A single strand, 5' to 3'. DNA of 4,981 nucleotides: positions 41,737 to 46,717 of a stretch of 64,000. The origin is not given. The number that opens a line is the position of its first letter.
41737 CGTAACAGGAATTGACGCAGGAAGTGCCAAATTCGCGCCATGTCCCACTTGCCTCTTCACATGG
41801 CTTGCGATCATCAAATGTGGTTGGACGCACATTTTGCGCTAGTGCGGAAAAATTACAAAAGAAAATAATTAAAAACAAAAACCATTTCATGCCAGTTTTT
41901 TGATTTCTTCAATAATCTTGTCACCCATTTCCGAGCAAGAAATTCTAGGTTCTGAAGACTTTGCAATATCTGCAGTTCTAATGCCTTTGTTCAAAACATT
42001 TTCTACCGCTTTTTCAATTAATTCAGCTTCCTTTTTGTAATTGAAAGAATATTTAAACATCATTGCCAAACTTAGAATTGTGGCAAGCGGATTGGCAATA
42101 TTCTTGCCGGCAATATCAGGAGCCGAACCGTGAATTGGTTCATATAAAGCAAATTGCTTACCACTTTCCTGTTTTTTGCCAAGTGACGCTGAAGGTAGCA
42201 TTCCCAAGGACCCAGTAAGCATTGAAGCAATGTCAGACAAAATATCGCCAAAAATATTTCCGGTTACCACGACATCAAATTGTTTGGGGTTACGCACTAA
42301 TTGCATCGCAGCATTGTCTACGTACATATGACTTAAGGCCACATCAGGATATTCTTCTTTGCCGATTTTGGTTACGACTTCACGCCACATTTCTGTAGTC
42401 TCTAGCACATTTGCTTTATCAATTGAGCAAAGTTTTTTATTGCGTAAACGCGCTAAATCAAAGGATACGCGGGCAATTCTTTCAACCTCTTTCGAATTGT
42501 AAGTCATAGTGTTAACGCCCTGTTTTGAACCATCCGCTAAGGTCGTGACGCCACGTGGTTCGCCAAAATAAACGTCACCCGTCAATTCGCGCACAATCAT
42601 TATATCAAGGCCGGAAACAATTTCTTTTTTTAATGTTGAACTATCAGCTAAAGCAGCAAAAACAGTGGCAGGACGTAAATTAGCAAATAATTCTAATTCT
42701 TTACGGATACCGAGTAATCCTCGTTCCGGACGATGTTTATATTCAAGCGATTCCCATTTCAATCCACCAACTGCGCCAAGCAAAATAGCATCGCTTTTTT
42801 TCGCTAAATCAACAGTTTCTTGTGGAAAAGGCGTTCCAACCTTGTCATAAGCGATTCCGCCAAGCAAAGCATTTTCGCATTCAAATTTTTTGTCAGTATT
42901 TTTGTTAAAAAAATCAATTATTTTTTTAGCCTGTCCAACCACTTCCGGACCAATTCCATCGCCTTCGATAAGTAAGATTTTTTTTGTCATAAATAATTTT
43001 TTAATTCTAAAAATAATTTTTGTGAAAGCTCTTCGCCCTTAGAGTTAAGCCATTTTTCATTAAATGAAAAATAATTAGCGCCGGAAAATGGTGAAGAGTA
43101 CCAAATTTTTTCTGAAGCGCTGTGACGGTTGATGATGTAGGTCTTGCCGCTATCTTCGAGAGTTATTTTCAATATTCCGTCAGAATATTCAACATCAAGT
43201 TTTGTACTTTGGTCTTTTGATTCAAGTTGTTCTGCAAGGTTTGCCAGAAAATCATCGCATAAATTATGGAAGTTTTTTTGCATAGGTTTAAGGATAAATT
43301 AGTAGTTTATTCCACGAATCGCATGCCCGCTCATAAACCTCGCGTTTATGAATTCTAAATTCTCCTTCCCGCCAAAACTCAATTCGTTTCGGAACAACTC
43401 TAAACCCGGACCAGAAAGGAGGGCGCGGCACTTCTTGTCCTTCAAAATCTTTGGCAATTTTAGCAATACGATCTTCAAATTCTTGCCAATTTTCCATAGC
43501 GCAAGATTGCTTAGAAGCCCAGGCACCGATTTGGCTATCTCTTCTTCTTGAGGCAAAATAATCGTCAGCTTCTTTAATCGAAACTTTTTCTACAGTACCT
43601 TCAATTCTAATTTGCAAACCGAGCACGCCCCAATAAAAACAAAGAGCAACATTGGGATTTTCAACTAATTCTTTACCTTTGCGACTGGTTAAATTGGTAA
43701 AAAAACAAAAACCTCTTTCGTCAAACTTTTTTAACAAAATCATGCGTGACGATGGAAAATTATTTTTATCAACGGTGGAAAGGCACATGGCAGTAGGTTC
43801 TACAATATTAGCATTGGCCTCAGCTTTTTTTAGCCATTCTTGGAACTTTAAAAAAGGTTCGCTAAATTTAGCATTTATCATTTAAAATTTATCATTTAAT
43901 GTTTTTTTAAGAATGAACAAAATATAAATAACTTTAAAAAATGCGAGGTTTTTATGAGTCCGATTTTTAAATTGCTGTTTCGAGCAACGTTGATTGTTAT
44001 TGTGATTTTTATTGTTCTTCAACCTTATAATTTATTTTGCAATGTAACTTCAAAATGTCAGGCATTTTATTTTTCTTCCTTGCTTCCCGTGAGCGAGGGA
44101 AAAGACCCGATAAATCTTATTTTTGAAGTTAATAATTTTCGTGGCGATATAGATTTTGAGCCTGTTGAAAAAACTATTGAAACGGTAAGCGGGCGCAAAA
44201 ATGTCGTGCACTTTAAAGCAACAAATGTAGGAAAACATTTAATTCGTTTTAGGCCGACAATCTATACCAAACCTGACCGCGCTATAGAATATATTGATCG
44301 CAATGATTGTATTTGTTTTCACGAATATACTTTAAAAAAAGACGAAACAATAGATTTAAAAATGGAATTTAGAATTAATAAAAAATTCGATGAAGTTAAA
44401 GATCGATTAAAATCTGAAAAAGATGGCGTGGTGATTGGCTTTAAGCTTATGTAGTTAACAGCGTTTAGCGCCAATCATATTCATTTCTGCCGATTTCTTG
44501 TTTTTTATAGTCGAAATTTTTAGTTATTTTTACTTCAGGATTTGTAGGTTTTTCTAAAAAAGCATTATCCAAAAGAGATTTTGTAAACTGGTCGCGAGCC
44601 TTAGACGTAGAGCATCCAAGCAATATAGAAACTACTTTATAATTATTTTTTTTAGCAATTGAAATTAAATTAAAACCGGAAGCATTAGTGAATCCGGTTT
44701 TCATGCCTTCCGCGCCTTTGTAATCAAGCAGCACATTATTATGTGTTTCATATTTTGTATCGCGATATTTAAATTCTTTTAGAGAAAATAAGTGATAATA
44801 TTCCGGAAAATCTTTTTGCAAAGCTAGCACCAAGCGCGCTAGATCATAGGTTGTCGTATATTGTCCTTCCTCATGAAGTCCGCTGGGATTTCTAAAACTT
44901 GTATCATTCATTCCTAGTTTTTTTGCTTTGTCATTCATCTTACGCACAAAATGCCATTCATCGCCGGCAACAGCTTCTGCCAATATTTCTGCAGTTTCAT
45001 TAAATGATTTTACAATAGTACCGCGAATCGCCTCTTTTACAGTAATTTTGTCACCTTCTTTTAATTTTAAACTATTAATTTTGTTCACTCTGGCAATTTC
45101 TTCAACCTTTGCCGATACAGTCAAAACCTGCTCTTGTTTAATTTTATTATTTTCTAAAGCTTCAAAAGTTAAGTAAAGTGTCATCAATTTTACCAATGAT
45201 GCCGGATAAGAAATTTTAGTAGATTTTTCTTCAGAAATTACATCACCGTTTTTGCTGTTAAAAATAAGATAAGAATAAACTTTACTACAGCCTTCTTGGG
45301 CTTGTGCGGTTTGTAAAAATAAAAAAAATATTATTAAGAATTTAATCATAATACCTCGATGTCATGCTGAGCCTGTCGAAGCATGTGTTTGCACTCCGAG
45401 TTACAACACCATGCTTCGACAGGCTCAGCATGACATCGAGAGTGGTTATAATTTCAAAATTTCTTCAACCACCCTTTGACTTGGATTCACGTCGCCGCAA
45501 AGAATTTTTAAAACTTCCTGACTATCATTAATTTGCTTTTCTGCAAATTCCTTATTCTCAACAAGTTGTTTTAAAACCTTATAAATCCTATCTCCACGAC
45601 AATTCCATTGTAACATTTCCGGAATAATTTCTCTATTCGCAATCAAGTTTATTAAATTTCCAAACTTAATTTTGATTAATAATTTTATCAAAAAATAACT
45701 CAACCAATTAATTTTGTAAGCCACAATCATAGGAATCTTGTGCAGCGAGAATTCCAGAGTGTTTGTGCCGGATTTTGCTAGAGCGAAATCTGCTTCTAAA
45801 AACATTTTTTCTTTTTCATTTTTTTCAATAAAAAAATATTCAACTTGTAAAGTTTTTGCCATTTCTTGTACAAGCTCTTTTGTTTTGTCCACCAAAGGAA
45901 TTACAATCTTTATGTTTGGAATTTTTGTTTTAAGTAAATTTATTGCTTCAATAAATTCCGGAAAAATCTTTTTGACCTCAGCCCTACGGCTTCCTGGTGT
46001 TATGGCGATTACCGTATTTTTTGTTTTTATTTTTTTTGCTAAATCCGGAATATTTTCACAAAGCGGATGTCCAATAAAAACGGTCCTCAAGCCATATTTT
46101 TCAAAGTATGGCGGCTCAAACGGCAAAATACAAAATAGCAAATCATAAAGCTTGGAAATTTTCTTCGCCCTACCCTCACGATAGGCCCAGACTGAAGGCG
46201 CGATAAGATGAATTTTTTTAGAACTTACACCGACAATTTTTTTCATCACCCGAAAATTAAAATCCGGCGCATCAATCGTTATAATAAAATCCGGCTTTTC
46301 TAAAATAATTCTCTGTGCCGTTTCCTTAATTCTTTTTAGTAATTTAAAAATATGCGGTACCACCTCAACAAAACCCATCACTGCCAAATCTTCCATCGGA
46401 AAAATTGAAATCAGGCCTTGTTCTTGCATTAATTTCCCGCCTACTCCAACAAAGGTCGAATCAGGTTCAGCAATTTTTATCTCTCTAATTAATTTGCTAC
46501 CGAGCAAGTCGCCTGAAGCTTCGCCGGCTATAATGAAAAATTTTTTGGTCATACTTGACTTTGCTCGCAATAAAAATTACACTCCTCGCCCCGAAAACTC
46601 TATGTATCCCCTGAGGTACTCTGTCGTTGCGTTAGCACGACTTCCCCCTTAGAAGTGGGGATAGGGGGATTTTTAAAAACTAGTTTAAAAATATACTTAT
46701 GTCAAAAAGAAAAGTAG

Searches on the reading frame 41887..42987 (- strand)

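Call 63: search_protein_families(library=pfam, proteins=[window:41887-42987:-], max_evalue=0.00001)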
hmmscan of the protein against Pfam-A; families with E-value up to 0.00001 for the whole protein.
window:41887-42987:- (366 aa): 1 family
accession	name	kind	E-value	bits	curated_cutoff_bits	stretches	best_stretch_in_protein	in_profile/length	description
PF00180.25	Iso_dh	-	1.6e-143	478.6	27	1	3-358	1-348/348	Isocitrate/isopropylmalate dehydrogenase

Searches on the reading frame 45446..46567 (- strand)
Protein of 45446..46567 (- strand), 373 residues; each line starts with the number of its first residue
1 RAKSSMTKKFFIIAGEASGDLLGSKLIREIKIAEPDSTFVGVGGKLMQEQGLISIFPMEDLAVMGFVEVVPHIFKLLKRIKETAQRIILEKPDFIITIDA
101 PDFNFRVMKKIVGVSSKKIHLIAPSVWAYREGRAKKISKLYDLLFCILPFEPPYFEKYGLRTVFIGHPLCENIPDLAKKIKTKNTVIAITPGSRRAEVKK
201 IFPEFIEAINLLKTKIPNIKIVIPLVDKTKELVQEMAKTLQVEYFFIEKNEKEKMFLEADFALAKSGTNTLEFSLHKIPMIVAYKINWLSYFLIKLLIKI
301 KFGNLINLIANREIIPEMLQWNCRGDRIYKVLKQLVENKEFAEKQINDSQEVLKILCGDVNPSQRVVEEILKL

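Call 63: search_protein_families(library=pfam, proteins=[window:45446-46567:-], max_evalue=0.00001)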
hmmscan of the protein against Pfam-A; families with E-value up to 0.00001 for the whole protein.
window:45446-46567:- (373 aa): 1 family
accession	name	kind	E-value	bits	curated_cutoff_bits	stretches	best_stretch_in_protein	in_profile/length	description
PF02684.21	LpxB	-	2.5e-107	359.4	22.6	1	11-354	2-357/374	Lipid-A-disaccharide synthetase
